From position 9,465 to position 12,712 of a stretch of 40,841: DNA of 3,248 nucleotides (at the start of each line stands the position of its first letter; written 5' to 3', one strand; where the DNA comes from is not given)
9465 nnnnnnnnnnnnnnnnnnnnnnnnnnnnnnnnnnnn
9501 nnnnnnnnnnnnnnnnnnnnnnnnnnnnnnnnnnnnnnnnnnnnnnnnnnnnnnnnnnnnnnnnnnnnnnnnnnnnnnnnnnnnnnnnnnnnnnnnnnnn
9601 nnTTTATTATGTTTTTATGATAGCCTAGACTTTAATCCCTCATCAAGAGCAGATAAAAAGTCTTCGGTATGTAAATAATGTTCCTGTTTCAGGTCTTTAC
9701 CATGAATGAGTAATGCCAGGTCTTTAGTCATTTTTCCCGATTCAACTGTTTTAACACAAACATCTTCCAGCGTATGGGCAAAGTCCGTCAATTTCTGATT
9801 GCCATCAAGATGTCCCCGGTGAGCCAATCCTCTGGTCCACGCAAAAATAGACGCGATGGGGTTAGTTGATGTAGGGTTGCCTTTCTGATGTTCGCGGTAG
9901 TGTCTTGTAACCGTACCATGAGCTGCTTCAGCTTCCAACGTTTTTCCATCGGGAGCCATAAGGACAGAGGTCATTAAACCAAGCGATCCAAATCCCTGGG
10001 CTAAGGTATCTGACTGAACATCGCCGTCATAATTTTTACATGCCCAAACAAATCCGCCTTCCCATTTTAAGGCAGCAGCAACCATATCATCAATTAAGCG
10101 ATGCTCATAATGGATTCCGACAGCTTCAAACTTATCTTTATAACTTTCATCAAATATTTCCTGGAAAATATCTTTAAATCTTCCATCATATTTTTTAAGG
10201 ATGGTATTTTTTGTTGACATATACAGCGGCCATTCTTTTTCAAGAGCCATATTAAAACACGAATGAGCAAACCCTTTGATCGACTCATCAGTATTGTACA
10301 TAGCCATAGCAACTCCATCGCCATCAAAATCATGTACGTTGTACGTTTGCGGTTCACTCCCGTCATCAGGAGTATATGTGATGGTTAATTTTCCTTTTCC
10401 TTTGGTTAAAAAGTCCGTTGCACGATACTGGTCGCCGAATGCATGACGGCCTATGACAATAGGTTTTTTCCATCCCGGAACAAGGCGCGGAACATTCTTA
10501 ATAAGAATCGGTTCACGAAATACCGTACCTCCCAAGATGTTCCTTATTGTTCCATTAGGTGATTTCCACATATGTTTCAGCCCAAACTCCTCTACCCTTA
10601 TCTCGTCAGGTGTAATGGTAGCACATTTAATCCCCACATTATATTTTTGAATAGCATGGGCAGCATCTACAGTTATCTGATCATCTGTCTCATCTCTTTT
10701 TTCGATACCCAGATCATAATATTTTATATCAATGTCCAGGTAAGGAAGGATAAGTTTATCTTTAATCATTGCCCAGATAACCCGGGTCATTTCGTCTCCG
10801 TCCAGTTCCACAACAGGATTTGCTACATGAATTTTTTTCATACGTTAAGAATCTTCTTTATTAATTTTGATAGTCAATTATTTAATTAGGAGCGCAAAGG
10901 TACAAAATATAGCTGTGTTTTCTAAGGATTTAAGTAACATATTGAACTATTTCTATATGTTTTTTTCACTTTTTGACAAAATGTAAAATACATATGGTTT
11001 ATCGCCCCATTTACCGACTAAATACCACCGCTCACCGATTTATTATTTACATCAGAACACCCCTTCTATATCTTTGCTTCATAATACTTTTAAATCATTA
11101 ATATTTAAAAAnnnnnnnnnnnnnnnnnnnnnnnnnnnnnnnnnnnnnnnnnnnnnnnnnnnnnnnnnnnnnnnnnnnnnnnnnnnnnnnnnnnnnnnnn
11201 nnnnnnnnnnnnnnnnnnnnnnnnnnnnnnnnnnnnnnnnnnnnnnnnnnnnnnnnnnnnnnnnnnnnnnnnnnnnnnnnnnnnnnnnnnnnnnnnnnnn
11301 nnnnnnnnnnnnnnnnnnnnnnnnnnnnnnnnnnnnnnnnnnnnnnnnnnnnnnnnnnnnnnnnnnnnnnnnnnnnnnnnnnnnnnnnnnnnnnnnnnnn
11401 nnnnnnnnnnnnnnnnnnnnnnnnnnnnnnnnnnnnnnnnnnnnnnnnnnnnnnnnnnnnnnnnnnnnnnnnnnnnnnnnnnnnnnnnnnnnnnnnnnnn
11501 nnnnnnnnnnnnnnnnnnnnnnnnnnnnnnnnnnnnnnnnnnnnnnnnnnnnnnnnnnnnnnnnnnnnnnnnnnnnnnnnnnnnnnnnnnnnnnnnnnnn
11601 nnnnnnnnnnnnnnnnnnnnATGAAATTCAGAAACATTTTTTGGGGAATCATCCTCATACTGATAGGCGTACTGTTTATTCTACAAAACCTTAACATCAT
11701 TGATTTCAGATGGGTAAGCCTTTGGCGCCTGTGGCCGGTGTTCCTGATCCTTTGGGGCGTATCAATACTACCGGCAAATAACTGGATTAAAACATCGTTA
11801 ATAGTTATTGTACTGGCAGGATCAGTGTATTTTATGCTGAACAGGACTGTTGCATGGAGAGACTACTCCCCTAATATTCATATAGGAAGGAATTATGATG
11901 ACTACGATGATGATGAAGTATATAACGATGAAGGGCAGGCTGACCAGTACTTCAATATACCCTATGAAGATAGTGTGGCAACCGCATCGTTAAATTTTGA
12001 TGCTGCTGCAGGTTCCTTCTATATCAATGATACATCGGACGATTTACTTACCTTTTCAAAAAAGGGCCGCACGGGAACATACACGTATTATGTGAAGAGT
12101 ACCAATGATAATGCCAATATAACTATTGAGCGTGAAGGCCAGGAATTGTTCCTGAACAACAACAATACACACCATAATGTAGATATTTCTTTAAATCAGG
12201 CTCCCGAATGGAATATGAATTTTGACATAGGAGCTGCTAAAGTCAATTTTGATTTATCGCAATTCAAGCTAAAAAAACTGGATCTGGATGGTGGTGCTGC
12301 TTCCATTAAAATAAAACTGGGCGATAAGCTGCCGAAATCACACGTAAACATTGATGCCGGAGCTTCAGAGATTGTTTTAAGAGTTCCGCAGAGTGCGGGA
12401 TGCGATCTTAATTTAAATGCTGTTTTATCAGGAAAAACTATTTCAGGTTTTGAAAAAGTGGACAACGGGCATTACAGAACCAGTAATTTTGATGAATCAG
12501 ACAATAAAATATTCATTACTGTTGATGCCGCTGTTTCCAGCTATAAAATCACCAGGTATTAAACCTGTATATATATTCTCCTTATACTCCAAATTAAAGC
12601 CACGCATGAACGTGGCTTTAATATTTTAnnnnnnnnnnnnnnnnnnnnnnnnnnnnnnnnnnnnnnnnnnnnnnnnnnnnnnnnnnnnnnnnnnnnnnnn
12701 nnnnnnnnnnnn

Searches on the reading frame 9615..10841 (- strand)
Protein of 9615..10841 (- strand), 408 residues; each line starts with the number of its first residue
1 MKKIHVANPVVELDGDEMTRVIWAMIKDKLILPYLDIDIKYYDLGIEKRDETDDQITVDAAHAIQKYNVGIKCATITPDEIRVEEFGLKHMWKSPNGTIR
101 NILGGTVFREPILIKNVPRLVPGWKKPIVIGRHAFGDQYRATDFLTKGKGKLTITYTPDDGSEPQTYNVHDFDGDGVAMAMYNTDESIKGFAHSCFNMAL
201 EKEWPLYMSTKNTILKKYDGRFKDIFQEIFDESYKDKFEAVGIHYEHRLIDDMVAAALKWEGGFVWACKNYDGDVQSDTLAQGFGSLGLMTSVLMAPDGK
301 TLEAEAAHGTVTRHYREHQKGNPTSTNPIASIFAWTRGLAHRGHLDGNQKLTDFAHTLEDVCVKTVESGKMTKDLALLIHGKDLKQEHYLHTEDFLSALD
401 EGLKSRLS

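Call 73: search_protein_families(library=pfam, proteins=[window:9615-10841:-], max_evalue=0.00001)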
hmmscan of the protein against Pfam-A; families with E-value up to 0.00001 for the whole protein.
window:9615-10841:- (408 aa): 1 family
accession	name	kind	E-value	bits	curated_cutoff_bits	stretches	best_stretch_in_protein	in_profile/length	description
PF00180.25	Iso_dh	-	7.8e-69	233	27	1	6-395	2-344/348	Isocitrate/isopropylmalate dehydrogenase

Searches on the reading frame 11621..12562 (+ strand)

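Call 73: search_protein_families(library=pfam, proteins=[window:11621-12562:+], max_evalue=0.00001)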
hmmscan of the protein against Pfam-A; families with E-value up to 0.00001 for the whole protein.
window:11621-12562:+ (313 aa): 2 families
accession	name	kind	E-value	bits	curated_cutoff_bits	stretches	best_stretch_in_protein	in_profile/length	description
PF18917.5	LiaI-LiaF-like_TM1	-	4.4e-12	46.3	27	1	6-50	1-42/42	LiaI-LiaF-like transmembrane region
PF22570.1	LiaF-TM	-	8.2e-11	43.1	27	1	7-72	1-64/98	LiaF transmembrane domain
